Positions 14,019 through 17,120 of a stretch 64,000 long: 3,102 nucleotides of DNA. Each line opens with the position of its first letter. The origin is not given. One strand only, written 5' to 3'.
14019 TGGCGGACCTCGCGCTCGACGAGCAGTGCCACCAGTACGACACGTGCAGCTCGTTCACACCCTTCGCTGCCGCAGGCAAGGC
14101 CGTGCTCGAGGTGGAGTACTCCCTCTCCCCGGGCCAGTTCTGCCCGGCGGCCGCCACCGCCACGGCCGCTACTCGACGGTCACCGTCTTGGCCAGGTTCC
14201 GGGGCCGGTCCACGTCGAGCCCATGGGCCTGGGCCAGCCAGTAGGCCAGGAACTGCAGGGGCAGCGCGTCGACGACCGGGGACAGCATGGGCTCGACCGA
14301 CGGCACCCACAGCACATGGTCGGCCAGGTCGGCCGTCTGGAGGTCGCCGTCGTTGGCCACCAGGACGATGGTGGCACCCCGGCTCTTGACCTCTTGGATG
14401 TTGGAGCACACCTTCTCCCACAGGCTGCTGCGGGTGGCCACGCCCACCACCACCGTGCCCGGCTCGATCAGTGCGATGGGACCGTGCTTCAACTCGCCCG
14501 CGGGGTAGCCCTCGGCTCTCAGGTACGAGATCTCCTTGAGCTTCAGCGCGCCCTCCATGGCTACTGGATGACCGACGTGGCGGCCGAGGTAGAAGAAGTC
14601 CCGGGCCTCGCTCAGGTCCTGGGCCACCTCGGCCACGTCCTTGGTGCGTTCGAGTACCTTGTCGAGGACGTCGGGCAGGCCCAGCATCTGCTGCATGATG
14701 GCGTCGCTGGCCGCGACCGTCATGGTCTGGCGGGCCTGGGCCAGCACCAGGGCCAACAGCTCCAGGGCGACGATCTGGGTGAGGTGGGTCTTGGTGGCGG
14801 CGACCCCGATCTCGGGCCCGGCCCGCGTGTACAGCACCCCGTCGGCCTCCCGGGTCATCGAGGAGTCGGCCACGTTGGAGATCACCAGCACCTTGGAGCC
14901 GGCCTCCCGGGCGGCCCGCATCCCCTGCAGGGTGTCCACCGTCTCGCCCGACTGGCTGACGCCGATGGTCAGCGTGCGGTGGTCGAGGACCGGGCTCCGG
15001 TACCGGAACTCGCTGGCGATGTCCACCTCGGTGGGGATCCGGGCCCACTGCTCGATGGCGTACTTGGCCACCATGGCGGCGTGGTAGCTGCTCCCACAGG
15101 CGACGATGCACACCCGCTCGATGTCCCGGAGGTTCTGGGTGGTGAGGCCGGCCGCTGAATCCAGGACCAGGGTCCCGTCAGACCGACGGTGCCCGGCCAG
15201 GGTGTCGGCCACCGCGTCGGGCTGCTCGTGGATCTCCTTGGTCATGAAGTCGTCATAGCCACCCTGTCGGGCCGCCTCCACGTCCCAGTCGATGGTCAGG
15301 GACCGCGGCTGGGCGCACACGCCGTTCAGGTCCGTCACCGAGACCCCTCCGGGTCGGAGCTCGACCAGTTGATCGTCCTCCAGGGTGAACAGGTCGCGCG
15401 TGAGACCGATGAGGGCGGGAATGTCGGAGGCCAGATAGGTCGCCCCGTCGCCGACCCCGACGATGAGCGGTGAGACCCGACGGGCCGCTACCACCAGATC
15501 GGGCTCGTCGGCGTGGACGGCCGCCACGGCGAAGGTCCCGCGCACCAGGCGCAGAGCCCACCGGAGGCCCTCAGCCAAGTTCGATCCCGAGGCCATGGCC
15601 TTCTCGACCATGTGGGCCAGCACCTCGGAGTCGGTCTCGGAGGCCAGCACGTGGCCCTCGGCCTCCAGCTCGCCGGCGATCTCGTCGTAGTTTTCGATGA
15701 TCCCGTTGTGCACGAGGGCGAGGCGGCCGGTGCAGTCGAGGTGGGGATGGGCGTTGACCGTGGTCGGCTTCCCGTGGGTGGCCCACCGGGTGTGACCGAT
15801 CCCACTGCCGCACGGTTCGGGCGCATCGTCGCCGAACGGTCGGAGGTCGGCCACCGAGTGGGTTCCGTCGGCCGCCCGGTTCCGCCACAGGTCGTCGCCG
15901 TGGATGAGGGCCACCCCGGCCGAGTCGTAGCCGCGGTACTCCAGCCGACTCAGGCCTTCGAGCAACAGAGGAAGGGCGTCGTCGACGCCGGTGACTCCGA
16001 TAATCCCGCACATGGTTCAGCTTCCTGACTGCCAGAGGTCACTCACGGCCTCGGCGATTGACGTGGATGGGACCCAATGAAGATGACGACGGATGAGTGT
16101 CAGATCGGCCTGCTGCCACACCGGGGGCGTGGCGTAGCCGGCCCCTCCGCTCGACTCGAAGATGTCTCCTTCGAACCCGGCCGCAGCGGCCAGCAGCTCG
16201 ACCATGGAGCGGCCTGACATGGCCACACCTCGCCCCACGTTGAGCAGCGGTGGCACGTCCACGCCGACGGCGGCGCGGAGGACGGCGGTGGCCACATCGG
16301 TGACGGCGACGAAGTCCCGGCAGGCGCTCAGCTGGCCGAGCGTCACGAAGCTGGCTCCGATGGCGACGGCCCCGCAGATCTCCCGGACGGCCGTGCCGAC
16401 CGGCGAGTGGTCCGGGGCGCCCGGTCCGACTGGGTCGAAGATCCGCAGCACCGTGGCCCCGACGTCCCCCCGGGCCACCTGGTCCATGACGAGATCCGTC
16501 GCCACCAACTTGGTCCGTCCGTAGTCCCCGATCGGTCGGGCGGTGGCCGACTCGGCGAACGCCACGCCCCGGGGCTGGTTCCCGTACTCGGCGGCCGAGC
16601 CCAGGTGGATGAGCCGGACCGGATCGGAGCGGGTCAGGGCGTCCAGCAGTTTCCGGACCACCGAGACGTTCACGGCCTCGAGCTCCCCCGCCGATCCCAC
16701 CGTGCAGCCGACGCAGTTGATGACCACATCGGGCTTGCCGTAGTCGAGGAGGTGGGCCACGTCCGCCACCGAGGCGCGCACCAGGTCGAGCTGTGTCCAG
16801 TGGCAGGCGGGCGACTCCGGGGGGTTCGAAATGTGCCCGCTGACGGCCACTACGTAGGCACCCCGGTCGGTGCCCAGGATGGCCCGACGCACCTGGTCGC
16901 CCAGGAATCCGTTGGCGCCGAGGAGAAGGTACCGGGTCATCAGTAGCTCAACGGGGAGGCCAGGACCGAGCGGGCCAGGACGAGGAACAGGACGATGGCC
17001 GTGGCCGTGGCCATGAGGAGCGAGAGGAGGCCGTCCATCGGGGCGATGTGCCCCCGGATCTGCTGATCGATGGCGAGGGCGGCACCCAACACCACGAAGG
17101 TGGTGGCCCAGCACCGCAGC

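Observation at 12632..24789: Hybrid Pel / galactosaminogalactan-like exopolysaccharide locus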

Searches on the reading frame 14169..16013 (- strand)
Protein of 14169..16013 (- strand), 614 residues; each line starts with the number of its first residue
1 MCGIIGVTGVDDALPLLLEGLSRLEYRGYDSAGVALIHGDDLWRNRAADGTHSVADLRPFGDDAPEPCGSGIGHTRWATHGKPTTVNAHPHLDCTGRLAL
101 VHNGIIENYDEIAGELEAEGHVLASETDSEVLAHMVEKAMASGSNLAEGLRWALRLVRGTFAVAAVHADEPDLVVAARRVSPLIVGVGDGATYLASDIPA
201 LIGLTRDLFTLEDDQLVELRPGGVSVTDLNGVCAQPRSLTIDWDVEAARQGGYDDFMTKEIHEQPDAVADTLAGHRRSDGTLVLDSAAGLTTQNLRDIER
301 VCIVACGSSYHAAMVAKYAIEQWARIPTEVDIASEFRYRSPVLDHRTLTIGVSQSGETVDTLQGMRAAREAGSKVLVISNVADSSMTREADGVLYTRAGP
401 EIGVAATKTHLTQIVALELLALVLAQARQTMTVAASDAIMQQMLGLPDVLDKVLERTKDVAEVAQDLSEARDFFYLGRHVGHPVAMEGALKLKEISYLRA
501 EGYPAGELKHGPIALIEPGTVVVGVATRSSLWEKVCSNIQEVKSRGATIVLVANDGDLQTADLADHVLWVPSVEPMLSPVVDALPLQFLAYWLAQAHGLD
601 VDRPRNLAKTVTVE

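Call 7: search_protein_families(library=pfam, proteins=[window:14169-16013:-], max_evalue=0.01)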
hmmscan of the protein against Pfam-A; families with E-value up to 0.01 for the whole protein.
window:14169-16013:- (614 aa): 3 families
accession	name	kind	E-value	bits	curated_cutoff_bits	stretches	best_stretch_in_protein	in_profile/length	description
PF01380.27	SIS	-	9.7e-51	171.4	25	2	295-422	2-130/131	SIS domain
PF13522.11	GATase_6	-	1.8e-19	70.5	27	1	70-197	12-130/130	Glutamine amidotransferase domain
PF13537.11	GATase_7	-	5.1e-15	56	25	1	88-201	13-121/123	Glutamine amidotransferase domain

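Call 9: search_protein_families(library=ncbifam, proteins=[window:14169-16013:-], max_evalue=0.01)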
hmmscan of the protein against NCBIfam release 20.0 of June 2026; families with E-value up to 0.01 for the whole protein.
window:14169-16013:- (614 aa): 26 families (the best 25 are shown)
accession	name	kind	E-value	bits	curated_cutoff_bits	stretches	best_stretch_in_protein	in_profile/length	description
NF001484.0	PRK00331.1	subfamily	3.8e-234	778.6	381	1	1-614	1-601/601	isomerizing glutamine--fructose-6-phosphate transaminase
TIGR01135.1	glmS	equivalog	7e-229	761.3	418.05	1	2-614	1-607/607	glutamine--fructose-6-phosphate transaminase (isomerizing)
NF046059.1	NagB_SO3506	equivalog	3.4e-40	138.3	430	1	257-557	4-287/330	glucosamine-6-phosphate deaminase NagB-II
NF041128.1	glucosaP_deam_GlmD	equivalog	6.6e-26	91.3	580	1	292-611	25-321/323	glucosamine-6-phosphate deaminase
TIGR01134.1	purF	equivalog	4.7e-23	82.2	350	1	2-215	1-213/432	amidophosphoribosyltransferase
NF008481.0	PRK11382.1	equivalog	2.1e-14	53.5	430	1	296-597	42-324/340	fructoselysine 6-phosphate deglycase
NF040776.2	AlsR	equivalog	8e-11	41.4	400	1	342-434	173-264/279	transcriptional repressor AlsR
NF008458.0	PRK11337.1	equivalog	8.1e-11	41.4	378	1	342-432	185-274/293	MurR/RpiR family transcriptional regulator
TIGR01536.1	asn_synth_AEB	equivalog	1.2e-09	37.8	267.1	1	88-205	62-170/517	asparagine synthase (glutamine-hydrolyzing)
TIGR03104.1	trio_amidotrans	equivalog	1.8e-09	36.4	570.1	1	73-202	46-166/589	N-acetylglutaminylglutamine amidotransferase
NF041755.1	RuMP_HxlAB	equivalog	3.4e-08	32.9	500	1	340-396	283-339/391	bifunctional 3-hexulose-6-phosphate synthase/6-phospho-3-hexuloisomerase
NF006425.0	PRK08674.1-5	equivalog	3.2e-07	29.6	471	1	287-379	37-128/358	bifunctional phosphoglucose/phosphomannose isomerase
NF003915.0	PRK05441.1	subfamily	1.7e-06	27.3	168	1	344-405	130-191/300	N-acetylmuramic acid 6-phosphate etherase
TIGR03127.2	RuMP_HxlB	equivalog_domain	2.2e-06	27.7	160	1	340-409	67-136/178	6-phospho-3-hexuloisomerase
NF006426.0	PRK08674.1-6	subfamily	6.5e-06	25.2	295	1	294-425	42-172/354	bifunctional phosphoglucose/phosphomannose isomerase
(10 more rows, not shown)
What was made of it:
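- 14169..16013 (-): GlmS (glutamine--fructose-6-phosphate transaminase), last gene of the operon. TIGR01135 761 bits and NF001484 779 bits (call 9).
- Checked: GlmS, 14169-16013(-): TIGR01135 761 bits (call 9).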

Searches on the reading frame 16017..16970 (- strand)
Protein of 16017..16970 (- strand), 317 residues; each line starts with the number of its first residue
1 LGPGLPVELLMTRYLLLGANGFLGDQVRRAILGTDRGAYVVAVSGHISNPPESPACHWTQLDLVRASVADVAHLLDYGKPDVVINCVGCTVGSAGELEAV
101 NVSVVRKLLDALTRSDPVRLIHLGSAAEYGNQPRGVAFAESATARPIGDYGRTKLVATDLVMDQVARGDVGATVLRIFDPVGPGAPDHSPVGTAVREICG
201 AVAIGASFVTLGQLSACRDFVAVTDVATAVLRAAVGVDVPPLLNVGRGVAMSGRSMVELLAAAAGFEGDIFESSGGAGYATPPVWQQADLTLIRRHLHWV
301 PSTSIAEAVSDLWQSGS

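Call 7: search_protein_families(library=pfam, proteins=[window:16017-16970:-], max_evalue=0.01)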
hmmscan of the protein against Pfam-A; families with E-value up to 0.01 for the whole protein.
window:16017-16970:- (317 aa): 3 families
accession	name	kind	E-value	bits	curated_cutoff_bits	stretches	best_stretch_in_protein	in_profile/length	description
PF01370.27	Epimerase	-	1.2e-29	103.8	20.9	1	15-246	2-240/240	NAD dependent epimerase/dehydratase family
PF16363.11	GDP_Man_Dehyd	-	3.8e-14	53.3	27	1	18-309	4-329/332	GDP-mannose 4,6 dehydratase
PF04321.23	RmlD_sub_bind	-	3.9e-08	33.1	27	1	14-166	3-141/287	RmlD substrate binding domain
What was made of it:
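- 16017..16940 (-): Extended-SDR nucleotide-sugar epimerase, PelX-like. Pfam Epimerase 104 bits (call 7).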

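Call 9: search_protein_families(library=ncbifam, proteins=[window:16017-16970:-], max_evalue=0.01)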
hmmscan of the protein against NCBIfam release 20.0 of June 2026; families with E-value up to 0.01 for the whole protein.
window:16017-16970:- (317 aa): 11 families
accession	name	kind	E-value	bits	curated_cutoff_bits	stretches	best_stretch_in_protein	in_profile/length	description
TIGR01179.1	galE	equivalog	3.2e-14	52.5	262.3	1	15-313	3-322/332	UDP-glucose 4-epimerase GalE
NF007956.0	PRK10675.1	subfamily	5e-12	45.6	394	1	86-314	85-327/338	UDP-glucose 4-epimerase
TIGR02197.1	heptose_epim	equivalog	6.3e-10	38.7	274.6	1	97-311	87-308/316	ADP-glyceromanno-heptose 6-epimerase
TIGR04180.1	EDH_00030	hypoth_equivalog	3.8e-08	32.8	475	1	101-268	97-260/297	NAD-dependent 4,6-dehydratase LegB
TIGR01181.1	dTDP_gluc_dehyt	equivalog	4.9e-07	29.2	365.1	1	14-272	2-269/321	dTDP-glucose 4,6-dehydratase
NF043036.1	ErythonDh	equivalog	7.1e-07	28.7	325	1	15-189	4-189/321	D-erythronate dehydrogenase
TIGR03466.1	HpnA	hypoth_equivalog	5.6e-06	25.5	367.65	1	15-198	4-188/327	hopanoid-associated sugar epimerase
NF052578.1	StrlDmthSdmBMthl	equivalog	1.3e-05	25.1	600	1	15-233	4-215/328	sterol demethylase protein SdmB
NF047922.1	GDPFucSynFcl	equivalog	8.4e-05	22.2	500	1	209-272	198-261/308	GDP-L-fucose synthase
TIGR01214.1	rmlD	equivalog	0.00019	20.6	224.05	1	14-163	2-137/285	dTDP-4-dehydrorhamnose reductase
TIGR01746.1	Thioester-redct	subfamily_domain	0.00053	19.3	213.35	0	94-177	105-192/371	thioester reductase domain-containing protein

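Call 48: search_solved_structures(query=window:16017-16940:-, max_evalue=0.00001)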
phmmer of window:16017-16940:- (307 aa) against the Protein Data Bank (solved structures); distinct sequences matched with E-value up to 0.00001: 22.
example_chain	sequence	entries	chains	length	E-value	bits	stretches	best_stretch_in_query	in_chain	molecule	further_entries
6wjb_A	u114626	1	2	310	3.8e-12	49.3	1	3-305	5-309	NAD-dependent epimerase/dehydratase family protein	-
6wj9_A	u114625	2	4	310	3.8e-11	46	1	3-305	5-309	NAD-dependent epimerase/dehydratase family protein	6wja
6kv9_A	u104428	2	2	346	4.2e-11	45.9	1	89-257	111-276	MoeE5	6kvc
5gy7_A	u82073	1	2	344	4.6e-10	42.5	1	75-304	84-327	UDP-glucose 4-epimerase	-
6x3b_A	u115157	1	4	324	1e-09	41.3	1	90-263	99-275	GDP-6-deoxy-D-mannose reductase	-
1udc_A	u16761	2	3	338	1.9e-09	40.4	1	74-304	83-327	UDP-GALACTOSE-4-EPIMERASE | UDP-GALACTOSE 4-EPIMERASE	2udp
6dnt_A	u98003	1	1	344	3.6e-09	39.5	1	6-253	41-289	NAD-dependent epimerase/dehydratase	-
1kvr_A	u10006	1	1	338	4.6e-09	39.2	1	75-304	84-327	UDP-GALACTOSE 4-EPIMERASE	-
1kvu_A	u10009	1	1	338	6.9e-09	38.6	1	74-304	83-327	UDP-GALACTOSE 4-EPIMERASE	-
1lrj_A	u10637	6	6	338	9.4e-09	38.2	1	74-304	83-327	UDP-glucose 4-epimerase | UDP-GALACTOSE 4-EPIMERASE | UDP-GALACTOSE-4-EPIMERASE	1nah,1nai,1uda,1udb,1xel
1lrk_A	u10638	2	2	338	1e-08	38.1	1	74-304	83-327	UDP-glucose 4-epimerase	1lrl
4twr_A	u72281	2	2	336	1.6e-08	37.4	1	4-256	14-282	NAD binding site:NAD-dependent epimerase/dehydratase:UDP-glucose 4-epimerase | UDP-glucose 4-epimerase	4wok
1a9y_A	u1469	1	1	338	1.7e-08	37.3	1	75-304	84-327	UDP-GALACTOSE 4-EPIMERASE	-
1kvq_A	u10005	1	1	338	2.3e-08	36.9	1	75-304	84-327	UDP-GALACTOSE 4-EPIMERASE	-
1kvs_A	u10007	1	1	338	2.4e-08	36.8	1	74-304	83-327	UDP-GALACTOSE 4-EPIMERASE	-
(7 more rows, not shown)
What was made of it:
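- The SDR's solved-structure matches also include GDP-6-deoxy-D-mannose reductase (1e-9) and a GDP-4-keto-6-deoxyhexose reductase (call 48).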

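Call 72: search_solved_structures(query=window:16017-16940:-, max_evalue=1e-10, show_alignments=1)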
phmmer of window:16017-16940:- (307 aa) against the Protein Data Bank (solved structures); distinct sequences matched with E-value up to 1e-10: 3.
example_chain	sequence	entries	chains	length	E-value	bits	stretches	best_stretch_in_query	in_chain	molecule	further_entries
6wjb_A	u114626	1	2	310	3.8e-12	49.3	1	3-305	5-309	NAD-dependent epimerase/dehydratase family protein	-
6wj9_A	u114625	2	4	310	3.8e-11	46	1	3-305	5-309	NAD-dependent epimerase/dehydratase family protein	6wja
6kv9_A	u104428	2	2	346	4.2e-11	45.9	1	89-257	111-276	MoeE5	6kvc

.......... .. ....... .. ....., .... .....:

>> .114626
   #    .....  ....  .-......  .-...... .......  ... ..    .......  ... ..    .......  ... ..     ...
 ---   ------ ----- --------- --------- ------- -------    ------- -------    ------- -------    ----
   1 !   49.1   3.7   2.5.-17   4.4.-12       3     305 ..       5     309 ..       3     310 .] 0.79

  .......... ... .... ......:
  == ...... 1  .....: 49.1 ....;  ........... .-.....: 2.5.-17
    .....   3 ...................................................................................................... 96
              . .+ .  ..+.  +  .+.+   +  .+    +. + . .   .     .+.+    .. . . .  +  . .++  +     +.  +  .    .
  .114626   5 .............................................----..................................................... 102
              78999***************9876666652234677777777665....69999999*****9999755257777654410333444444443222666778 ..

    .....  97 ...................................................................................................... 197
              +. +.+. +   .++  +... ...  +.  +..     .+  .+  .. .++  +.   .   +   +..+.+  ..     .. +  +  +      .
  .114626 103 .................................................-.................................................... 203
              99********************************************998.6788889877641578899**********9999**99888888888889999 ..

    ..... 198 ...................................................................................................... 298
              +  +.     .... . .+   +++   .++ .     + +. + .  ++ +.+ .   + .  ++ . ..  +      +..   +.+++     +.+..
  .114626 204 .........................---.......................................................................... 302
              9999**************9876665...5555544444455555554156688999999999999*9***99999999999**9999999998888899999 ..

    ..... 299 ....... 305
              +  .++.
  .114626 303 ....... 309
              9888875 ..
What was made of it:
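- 16017..16940 (-): The best solved-structure matches are 6WJB and 6WJ9, full length (3-305 vs 5-309), E 3.8e-12 (calls 48, 72).
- The best full-length structural-sequence match is 6WJB/6WJ9 (taken to be PelX) (calls 48, 72).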
